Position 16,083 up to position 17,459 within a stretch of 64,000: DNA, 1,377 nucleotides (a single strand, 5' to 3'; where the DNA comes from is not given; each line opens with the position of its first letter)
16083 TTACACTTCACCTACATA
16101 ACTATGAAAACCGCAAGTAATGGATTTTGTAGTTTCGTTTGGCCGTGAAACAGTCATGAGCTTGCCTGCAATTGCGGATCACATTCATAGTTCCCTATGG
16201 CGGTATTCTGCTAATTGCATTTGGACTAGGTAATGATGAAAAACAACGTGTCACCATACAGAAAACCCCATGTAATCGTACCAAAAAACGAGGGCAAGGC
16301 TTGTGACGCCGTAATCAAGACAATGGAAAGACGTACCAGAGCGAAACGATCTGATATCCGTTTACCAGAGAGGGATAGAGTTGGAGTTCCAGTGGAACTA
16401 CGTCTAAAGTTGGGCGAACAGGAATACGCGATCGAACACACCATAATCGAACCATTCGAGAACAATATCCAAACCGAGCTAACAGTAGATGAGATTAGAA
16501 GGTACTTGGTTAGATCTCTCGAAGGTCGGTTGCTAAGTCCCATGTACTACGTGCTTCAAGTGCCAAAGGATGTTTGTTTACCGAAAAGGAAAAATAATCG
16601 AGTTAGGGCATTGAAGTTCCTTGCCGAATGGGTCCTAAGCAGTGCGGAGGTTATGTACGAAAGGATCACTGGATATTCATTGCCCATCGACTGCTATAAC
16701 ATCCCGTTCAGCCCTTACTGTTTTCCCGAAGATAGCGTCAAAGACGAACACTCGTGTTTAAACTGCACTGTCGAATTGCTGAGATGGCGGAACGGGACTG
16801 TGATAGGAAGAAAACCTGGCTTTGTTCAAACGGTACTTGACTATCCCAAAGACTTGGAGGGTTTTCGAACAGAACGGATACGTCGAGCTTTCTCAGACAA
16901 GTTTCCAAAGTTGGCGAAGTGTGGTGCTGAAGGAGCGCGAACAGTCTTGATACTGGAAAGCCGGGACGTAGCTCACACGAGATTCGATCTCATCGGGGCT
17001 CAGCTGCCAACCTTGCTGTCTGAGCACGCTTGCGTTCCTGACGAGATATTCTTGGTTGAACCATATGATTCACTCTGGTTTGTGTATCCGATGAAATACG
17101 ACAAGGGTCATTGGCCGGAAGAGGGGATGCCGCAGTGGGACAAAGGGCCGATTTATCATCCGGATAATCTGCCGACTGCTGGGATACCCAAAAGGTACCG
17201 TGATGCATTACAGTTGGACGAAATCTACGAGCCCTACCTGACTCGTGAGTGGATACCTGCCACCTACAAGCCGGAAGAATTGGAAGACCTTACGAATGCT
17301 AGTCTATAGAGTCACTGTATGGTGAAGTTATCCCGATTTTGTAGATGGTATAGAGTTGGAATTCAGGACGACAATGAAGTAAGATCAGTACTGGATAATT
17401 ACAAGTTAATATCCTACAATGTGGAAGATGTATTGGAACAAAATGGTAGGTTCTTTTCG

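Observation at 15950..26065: Low-GC defence island in a high-GC chromosome, without recognisable mobility genes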

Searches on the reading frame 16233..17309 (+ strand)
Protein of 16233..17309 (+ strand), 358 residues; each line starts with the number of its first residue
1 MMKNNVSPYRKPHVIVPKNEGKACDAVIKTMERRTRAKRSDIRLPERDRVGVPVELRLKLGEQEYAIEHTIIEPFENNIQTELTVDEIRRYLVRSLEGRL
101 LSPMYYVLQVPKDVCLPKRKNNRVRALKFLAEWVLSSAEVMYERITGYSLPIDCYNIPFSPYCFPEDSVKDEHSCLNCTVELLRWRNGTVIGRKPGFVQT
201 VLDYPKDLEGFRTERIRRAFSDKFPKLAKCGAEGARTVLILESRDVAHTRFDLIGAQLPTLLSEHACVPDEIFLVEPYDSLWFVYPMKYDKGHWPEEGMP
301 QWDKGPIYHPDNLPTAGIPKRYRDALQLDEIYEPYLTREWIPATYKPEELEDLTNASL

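Call 3: search_protein_families(library=pfam, proteins=[window:16233-17309:+], max_evalue=0.01)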
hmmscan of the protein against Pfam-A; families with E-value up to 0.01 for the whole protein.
window:16233-17309:+ (358 aa): 0 families

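Call 4: search_protein_families(library=padloc, proteins=[window:16233-17309:+], max_evalue=0.01)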
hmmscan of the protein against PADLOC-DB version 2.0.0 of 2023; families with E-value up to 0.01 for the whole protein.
window:16233-17309:+ (358 aa): 0 families

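Call 21: find_homologous_proteins(query=window:16233-17309:+, max_evalue=0.001)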
Query window:16233-17309:+ (358 aa): 187 proteins with E <= 0.001 among 1733 candidates; the best 120 are listed.
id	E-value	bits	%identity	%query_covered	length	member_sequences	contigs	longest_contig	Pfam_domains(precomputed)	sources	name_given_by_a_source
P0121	3.0e-246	834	100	100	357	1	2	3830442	-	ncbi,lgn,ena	-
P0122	9.5e-203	691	85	98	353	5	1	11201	-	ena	-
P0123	2.1e-201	687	83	99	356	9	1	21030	-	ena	-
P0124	4.5e-191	653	80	99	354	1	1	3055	-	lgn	-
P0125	2.4e-185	634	78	99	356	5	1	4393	-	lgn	-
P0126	2.7e-184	630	78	99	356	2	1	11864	-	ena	-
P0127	4.6e-183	626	75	99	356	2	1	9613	-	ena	-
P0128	4.7e-183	626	78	99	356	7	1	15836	-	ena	-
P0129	2.1e-180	618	77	99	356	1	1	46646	-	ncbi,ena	-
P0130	3.6e-179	613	76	99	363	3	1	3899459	-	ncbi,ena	-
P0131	1.1e-178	612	75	99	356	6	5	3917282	-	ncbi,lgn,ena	-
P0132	1.6e-176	605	74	99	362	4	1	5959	-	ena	-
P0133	4.3e-176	603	74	99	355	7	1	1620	-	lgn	-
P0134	4.5e-176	603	74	99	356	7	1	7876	-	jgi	-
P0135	1.1e-173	595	74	99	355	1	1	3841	-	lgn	-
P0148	1.1e-102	362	53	95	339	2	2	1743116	-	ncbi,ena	-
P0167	2.0e-91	325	48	96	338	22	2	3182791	-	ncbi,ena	-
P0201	3.6e-75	271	45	95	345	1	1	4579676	-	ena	-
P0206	1.6e-74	269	43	95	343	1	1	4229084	-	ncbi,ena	-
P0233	3.7e-67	245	42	95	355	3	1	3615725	-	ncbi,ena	-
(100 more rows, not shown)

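Call 30: find_encoding_contigs(protein=P0131, flank=6000, max_places=4)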
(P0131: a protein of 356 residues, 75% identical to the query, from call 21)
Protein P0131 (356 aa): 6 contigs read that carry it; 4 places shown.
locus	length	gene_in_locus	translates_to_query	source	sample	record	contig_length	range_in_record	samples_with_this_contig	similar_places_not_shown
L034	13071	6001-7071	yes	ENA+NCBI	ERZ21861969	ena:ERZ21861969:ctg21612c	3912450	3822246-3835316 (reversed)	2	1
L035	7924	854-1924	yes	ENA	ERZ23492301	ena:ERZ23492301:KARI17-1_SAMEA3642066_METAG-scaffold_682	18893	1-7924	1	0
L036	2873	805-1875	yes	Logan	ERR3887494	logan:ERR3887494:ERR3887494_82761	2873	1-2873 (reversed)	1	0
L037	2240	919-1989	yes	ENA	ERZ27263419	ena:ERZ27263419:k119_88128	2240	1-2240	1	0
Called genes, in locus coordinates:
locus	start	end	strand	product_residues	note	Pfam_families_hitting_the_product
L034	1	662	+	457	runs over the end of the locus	PF00709:Adenylsucc_synt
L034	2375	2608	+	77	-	-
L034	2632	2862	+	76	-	-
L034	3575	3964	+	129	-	PF04313:HSDR_N (faint)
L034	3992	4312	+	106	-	PF01527:HTH_Tnp_1, PF13542:HTH_Tnp_ISL3 (weak), PF13518:HTH_28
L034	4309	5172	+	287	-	PF13276:HTH_21, PF00665:rve, PF13683:rve_3, PF13333:rve_2 (weak)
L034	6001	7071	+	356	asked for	-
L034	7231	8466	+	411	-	PF00872:Transposase_mut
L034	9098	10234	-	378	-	PF04389:Peptidase_M28 (weak), PF01546:Peptidase_M20, PF07687:M20_dimer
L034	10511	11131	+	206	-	PF19570:DUF6088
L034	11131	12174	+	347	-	PF08843:AbiEii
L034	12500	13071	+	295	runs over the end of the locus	PF23678:YqhI, PF01738:DLH, PF00326:Peptidase_S9 (faint)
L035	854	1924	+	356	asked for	-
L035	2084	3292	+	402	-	-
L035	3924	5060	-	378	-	PF04389:Peptidase_M28 (weak), PF01546:Peptidase_M20, PF07687:M20_dimer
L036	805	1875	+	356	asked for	-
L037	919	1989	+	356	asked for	-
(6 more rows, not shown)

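Call 31: find_encoding_contigs(protein=P0167, flank=6000, max_places=3)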
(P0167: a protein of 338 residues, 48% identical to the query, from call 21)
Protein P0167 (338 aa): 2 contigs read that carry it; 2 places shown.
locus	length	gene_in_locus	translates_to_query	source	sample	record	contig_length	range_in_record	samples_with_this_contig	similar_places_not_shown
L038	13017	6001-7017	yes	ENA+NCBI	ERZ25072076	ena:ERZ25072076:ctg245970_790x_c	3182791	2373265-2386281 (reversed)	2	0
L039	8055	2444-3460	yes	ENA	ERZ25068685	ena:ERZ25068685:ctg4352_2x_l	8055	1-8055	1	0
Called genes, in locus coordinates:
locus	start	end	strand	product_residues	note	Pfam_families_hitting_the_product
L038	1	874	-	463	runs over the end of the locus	PF01266:DAO, PF04324:Fer2_BFD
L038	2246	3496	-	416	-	PF00872:Transposase_mut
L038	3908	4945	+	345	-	-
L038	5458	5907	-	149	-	-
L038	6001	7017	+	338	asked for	-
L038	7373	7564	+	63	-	-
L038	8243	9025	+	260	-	PF21790:OGG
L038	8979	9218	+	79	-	-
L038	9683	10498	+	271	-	-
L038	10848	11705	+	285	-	PF14022:DUF4238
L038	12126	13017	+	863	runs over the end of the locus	PF00270:DEAD, PF04851:ResIII, PF13307:Helicase_C_2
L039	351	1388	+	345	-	-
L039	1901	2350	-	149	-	-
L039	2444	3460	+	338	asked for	-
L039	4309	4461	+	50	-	-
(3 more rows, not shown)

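Call 32: find_encoding_contigs(protein=P0206, flank=6000, max_places=3)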
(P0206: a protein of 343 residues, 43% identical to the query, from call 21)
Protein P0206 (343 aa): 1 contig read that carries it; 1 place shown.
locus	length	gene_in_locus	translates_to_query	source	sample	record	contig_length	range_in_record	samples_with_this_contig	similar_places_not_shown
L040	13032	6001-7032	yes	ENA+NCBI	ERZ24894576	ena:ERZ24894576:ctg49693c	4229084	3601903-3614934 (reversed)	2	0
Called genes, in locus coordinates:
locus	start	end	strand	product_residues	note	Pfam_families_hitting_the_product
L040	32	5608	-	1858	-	PF05729:NACHT (weak)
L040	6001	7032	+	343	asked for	-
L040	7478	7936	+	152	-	-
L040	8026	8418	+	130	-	-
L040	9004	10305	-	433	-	PF00069:Pkinase, PF07714:PK_Tyr_Ser-Thr (weak)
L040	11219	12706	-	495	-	PF00069:Pkinase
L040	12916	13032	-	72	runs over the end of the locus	-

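Call 33: find_encoding_contigs(protein=P0233, flank=6000, max_places=3)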
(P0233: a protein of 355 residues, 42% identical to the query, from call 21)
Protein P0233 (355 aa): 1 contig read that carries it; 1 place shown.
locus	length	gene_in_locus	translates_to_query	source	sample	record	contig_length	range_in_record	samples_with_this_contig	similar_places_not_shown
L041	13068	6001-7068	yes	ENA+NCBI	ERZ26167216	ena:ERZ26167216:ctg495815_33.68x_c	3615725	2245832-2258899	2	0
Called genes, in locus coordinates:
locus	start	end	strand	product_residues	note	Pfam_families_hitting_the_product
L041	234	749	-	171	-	PF00300:His_Phos_1 (faint)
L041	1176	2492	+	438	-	-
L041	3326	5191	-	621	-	PF00355:Rieske, PF22543:Rieske_4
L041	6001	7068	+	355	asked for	-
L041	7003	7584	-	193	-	-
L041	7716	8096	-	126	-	-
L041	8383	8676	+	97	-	PF12844:HTH_19 (weak), PF01381:HTH_3 (weak), PF13560:HTH_31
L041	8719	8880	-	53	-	-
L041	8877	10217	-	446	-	-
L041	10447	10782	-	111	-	PF05154:TM2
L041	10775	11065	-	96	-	PF13637:Ank_4 (weak)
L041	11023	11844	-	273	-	PF00717:Peptidase_S24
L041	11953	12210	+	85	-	-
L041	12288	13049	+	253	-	-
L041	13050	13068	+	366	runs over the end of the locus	PF09039:HTH_Tnp_Mu_2, PF02914:DDE_2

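Call 37: search_protein_families(library=ncbifam, proteins=[window:16233-17309:+], max_evalue=0.01)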
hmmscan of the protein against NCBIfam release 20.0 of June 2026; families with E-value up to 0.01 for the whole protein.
window:16233-17309:+ (358 aa): 0 families

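Call 52: find_related_loci(query=A2, collection=viral_contigs, flank=8000)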
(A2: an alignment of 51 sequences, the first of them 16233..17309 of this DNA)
Query A2 (358 aa) in viral_contigs; peptide patterns used: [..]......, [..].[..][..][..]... (x = any residue, [..] = any of these).
26 stretches matched a pattern, but none encodes a relative of the query by tblastn (E <= 1e-3).

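Call 64: predict_structure(alignment_id=A2)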
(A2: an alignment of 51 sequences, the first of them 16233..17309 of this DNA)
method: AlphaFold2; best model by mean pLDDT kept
length: 358 residues; sequences in the alignment: 51
mean_pLDDT: 80.3   pTM: 0.72
mean pLDDT of the five models: 80.3, 79.7, 78.2, 77.9, 77.3
residues with pLDDT >= 90: 145; 70-90: 128; 50-70: 54; < 50: 31
segments of 3 or more residues with pLDDT < 50: 1-13, 151-163
pLDDT, mean of each block of 10 residues (from residue 1): 40 64 96 94 92 95 96 72 87 91 83 89 95 94 70 40 70 87 72 72 73 86 95 97 71 82 93 88 90 72 57 75 79 70 89 74
secondary structure, 60 per line:
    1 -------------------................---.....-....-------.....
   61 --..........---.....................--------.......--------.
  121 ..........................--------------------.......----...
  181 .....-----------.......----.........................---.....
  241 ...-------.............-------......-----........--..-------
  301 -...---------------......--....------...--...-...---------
elements in order: H20-35 E39-43 H45-48 E56-60 E63-72 H76-96 E105-111 H120-146 E167-173 E178-185 E197-203 H208-232 E236-243 H251-263 E271-276 E282-289 H320-325 H328-331 E343-345

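Call 74: search_solved_structures(query=A2, max_evalue=1)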
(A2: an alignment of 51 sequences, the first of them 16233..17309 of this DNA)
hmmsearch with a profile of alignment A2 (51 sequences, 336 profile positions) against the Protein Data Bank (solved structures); distinct sequences matched with E-value up to 1: 1.
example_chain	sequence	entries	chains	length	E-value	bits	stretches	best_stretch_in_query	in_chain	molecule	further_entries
3ugm_A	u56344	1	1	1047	0.00027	23.3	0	217-255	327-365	TAL effector AvrBs3/PthA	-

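Call 77: search_protein_families(library=phrogs, proteins=[window:16233-17309:+], max_evalue=0.001)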
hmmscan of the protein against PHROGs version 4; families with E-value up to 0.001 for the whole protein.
window:16233-17309:+ (358 aa): 0 families

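Call 98: search_dna_similar(query=window:16233-17309:+, collection=plasmids, mode=protein, max_rows=12)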
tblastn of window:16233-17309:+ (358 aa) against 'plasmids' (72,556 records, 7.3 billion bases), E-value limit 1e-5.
Records with a match: 3; places in all: 3; records where one place covers at least 80% of the query: 1.
Best place of each record, by identity: <60% 3.
By first word of the organism name: Bradyrhizobium 2; Sphingobium 1.
By predicted mobility (MOB-suite, as given by PLSDB): conjugative 2; mobilizable 1.
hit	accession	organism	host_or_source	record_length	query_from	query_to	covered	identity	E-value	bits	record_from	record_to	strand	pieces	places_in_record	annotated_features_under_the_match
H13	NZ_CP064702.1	Bradyrhizobium sp. 172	Acmispon strigosus,cell culture,root ...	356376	19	321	85%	30.7%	2e-22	106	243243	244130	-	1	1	hypothetical protein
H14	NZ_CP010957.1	Sphingobium sp. YBL2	cell culture,soil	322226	19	285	75%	30.3%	5e-27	119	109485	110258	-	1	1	hypothetical protein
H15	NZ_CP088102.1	Bradyrhizobium barranii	cell culture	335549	19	231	59%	28.6%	6e-12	74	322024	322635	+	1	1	hypothetical protein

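Call 101: fold_search(model_id=the predicted structure, library=pdb)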
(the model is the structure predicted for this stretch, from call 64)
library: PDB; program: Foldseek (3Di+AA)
matches with E <= 10: 409; with E <= 0.001: 0
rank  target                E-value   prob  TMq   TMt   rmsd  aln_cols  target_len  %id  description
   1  8faz_D                4.2e-02  0.11  0.10  0.11  13.5       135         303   10  Cryo-EM structure of the human BCDX2 complex (released 2023-06-21)
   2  9q2a_D                7.8e-02  0.14  0.11  0.12  11.5       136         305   11  BCDX2-CX3-RAD51-RAD51-ssDNA supercomplex (released 2026-03-04)
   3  9fp0_E                1.1e-01  0.07  0.10  0.08  14.7       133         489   10  Cryo-EM structure of the 'crown'less Bcs macrocomplex for E. coli cellulose secretion in non-saturating c-di-GMP (loca (released 2024-10-16)
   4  1ig3_A                1.2e-01  0.12  0.11  0.14  13.0       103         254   14  Mouse Thiamin Pyrophosphokinase Complexed with Thiamin (released 2001-04-25)
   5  9jtc_A                1.4e-01  0.14  0.10  0.04  13.6       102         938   11  Cryo-EM structure of bovine UBA7-UBE2L6-ISG15 (released 2025-03-05)
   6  4p22_A                2.2e-01  0.16  0.10  0.10  10.6        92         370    8  Crystal Structure of N-terminal Fragments of E1 (released 2015-02-25)
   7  1ig3_B                2.2e-01  0.10  0.11  0.14  13.2       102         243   15  Mouse Thiamin Pyrophosphokinase Complexed with Thiamin (released 2001-04-25)
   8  9omy_C                2.4e-01  0.06  0.10  0.13  13.4       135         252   10  Cryo-EM structure of an octameric RAD51-XRCC3-RAD51C (RAD51-X3C) complex (released 2026-04-01)
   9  2f17_A                2.5e-01  0.09  0.11  0.14  13.2       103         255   14  Mouse Thiamin Pyrophosphokinase in a Ternary Complex with Pyrithiamin Pyrophosphate and AMP at 2.5 angstrom (released 2005-11-29)
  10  3dbl_E                2.8e-01  0.18  0.12  0.09   9.7        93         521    9  Structural Dissection of a Gating Mechanism Preventing Misactivation of Ubiquitin by NEDD8's E1 (APPBP1-UBA3Arg190wt-N (released 2008-08-12)
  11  5yec_A                2.8e-01  0.14  0.18  0.20  17.3       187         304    7  Crystal structure of Atg7CTD-Atg8-MgATP complex in form II (released 2018-03-28)
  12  3t7e                  2.8e-01  0.11  0.15  0.17  15.2       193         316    7  Atg8 transfer from Atg7 to Atg3: a distinctive E1-E2 architecture and mechanism in the autophagy pathway (released 2011-11-23)
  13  8oif_A                2.8e-01  0.11  0.10  0.05  13.7        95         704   12  Structure of the UBE1L activating enzyme bound to ISG15 and UBE2L6 (released 2023-12-13)
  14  9hjc_A                2.8e-01  0.09  0.11  0.15  13.0       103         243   14  Cryo-EM structure of thiamine-bound human TPK1 (released 2025-03-12)
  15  7mq8_SM               3.0e-01  0.02  0.10  0.11  23.5       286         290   11  Cryo-EM structure of the human SSU processome, state pre-A1 (released 2021-09-22)
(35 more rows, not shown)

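Call 104: find_encoding_contigs(protein=P0148, flank=7000, max_places=3)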
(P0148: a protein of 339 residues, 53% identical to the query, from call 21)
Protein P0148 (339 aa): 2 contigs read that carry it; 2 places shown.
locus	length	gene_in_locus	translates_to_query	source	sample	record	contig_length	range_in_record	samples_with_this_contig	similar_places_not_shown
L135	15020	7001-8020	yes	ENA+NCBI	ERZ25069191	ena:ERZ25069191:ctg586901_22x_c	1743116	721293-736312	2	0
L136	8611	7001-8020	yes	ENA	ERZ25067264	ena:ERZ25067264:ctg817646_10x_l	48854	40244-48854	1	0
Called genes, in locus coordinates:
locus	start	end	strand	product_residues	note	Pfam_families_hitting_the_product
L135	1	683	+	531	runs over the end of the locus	PF19192:Response_reg_2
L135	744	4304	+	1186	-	PF04313:HSDR_N, PF00270:DEAD (faint), PF04851:ResIII, PF18766:SWI2_SNF2, PF22679:T1R_D3-like, PF00717:Peptidase_S24 (weak)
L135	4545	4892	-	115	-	PF00515:TPR_1 (faint), PF07719:TPR_2 (faint), PF13181:TPR_8 (weak)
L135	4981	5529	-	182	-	PF13414:TPR_11 (faint)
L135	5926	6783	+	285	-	PF13020:NOV_C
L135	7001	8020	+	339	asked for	-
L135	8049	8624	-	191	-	-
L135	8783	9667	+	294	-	PF02518:HATPase_c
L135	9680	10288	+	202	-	PF12766:Pyridox_oxase_2 (weak), PF01243:PNPOx_N, PF10590:PNP_phzG_C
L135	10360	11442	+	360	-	PF02390:Methyltransf_4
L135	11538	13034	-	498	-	-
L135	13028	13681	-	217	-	PF00005:ABC_tran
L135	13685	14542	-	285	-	PF12974:Phosphonate-bd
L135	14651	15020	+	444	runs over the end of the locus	PF12867:DinB_2, PF03781:FGE-sulfatase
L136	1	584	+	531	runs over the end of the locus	PF19192:Response_reg_2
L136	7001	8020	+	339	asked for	-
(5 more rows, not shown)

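Call 105: find_encoding_contigs(protein=P0201, flank=7000, max_places=3)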
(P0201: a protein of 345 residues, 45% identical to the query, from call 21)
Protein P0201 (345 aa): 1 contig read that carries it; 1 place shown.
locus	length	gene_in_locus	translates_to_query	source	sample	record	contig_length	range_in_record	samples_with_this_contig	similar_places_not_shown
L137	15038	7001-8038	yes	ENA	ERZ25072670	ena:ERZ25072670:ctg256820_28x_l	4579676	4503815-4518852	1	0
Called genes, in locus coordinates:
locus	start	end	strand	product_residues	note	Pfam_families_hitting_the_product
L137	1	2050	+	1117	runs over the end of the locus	PF25120:DUF7814 (faint), PF20473:MmeI_Mtase (weak), PF07669:Eco57I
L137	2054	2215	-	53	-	-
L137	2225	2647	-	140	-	-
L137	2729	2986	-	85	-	-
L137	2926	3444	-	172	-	-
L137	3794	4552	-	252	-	PF01695:IstB_IS21, PF20720:nSTAND3 (weak)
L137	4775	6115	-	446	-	PF00665:rve (weak), PF22483:Mu-transpos_C_2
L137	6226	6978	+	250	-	PF14022:DUF4238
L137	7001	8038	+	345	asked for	-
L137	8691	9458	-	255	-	PF14022:DUF4238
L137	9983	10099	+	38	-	-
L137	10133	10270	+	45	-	-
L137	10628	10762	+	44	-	-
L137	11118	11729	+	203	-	-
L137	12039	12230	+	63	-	-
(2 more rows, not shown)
